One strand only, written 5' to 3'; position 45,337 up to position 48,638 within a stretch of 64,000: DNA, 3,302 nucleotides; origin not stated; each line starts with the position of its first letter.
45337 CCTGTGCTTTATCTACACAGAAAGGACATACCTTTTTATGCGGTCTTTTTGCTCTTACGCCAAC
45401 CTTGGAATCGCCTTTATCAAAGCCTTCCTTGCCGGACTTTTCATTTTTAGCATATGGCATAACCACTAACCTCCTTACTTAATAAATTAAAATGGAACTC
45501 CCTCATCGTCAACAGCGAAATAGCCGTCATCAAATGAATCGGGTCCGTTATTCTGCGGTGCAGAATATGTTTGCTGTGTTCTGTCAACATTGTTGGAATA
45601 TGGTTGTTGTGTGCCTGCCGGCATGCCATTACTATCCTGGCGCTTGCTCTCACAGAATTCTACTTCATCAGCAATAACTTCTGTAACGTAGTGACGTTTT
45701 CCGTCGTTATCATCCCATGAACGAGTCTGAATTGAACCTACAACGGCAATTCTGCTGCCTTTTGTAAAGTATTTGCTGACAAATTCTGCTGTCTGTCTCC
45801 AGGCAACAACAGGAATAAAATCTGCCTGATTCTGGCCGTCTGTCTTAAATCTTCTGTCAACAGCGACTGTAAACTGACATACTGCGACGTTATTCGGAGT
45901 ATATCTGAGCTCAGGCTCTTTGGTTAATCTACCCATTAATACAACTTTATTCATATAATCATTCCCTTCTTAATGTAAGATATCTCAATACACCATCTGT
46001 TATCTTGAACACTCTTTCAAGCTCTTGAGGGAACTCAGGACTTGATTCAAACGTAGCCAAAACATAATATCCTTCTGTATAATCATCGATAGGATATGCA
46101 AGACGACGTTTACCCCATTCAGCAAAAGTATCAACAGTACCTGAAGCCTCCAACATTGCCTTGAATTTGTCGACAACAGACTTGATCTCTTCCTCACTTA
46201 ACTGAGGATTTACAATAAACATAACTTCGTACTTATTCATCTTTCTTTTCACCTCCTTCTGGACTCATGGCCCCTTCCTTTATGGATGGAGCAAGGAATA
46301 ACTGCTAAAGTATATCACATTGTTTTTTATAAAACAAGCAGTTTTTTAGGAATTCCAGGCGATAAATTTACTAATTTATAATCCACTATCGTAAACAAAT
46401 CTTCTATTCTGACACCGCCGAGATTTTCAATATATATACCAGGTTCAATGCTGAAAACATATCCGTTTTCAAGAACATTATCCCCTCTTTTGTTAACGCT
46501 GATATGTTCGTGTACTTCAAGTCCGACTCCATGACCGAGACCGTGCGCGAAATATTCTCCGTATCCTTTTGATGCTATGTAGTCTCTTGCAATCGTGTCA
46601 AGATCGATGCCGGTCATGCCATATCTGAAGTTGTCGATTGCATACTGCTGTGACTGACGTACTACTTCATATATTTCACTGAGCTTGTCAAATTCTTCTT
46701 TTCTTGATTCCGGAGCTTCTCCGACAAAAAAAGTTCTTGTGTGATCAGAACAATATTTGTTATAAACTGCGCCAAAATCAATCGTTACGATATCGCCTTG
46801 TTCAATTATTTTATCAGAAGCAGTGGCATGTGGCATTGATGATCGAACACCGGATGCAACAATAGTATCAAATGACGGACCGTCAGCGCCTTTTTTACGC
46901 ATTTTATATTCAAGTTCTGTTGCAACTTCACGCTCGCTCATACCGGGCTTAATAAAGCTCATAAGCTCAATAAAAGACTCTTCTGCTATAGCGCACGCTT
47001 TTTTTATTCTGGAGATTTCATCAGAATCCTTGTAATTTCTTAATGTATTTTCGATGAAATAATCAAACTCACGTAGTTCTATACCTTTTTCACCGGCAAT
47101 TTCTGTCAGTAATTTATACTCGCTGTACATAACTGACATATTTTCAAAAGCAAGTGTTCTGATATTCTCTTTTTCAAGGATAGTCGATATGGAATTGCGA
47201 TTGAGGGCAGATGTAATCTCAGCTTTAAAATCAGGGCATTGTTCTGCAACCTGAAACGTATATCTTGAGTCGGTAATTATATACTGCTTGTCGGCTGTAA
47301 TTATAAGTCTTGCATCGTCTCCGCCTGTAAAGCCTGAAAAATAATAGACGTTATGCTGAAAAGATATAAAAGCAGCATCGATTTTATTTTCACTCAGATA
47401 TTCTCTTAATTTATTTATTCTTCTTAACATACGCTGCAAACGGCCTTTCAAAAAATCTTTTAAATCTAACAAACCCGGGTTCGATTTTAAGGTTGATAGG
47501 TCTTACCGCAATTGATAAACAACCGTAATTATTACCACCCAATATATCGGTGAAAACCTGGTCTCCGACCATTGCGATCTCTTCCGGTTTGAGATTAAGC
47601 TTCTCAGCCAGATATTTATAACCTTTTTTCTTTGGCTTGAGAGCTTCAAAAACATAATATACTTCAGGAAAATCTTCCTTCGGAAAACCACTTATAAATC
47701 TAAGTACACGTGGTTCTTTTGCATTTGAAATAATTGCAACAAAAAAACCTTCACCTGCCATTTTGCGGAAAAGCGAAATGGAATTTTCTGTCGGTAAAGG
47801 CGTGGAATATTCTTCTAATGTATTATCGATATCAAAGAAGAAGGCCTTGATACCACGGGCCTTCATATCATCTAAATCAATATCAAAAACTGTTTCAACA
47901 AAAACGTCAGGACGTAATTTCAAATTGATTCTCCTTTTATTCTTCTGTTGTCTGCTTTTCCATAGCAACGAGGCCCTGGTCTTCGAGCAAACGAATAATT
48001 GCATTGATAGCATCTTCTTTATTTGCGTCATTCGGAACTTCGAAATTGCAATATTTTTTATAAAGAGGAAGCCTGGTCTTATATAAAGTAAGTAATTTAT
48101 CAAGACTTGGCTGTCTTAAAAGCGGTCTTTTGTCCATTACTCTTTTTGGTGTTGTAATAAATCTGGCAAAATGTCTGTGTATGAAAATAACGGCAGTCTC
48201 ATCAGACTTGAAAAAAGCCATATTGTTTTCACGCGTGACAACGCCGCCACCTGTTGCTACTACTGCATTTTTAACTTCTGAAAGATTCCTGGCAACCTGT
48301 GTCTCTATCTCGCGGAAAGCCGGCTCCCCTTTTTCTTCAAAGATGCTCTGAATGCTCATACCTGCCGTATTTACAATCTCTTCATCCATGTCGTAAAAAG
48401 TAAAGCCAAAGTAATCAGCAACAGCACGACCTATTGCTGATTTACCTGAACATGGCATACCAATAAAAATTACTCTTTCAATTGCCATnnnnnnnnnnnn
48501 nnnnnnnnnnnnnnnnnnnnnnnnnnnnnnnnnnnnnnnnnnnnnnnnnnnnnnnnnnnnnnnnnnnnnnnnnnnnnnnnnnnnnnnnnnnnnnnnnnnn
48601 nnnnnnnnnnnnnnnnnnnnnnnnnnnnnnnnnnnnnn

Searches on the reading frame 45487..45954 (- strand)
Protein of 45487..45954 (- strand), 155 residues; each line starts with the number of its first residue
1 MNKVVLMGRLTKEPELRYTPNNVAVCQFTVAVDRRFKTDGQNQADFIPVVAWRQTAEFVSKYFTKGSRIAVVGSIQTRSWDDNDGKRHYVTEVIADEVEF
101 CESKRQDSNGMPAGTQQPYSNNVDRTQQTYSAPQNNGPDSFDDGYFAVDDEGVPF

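Call 50: search_protein_families(library=pfam, proteins=[window:45487-45954:-], max_evalue=0.00001)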
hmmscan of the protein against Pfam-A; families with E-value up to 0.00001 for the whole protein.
window:45487-45954:- (155 aa): 1 family
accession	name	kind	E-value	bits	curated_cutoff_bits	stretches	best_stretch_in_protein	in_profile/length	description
PF00436.31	SSB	-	1.2e-38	131.7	26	1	1-100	1-103/104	Single-strand binding protein family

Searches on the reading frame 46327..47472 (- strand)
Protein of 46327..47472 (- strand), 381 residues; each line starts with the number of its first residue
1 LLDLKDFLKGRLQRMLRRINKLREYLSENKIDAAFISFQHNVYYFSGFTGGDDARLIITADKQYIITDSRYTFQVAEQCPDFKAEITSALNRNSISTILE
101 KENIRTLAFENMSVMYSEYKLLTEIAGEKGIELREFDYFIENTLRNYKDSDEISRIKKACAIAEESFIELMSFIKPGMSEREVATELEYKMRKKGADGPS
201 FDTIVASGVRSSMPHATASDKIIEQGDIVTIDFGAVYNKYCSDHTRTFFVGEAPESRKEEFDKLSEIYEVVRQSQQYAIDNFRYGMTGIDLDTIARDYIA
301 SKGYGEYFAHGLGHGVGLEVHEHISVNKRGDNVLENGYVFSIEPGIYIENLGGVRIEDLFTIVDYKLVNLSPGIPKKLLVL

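Call 50: search_protein_families(library=pfam, proteins=[window:46327-47472:-], max_evalue=0.00001)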
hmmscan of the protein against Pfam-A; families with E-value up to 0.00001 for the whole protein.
window:46327-47472:- (381 aa): 2 families
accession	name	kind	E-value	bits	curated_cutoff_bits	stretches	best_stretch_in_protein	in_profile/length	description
PF00557.29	Peptidase_M24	-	1.1e-70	238.1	23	1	155-362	2-206/208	Metallopeptidase family M24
PF01321.24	Creatinase_N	-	4e-21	76.3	22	1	18-140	1-122/128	Creatinase/Prolidase N-terminal domain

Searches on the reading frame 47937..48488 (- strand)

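Call 50: search_protein_families(library=pfam, proteins=[window:47937-48488:-], max_evalue=0.00001)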
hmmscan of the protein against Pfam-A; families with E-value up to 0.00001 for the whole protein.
window:47937-48488:- (183 aa): 1 family
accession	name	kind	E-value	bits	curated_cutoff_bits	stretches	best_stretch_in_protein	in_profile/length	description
PF01202.28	SKI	-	1.3e-37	129.8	22.1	1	13-167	2-157/159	Shikimate kinase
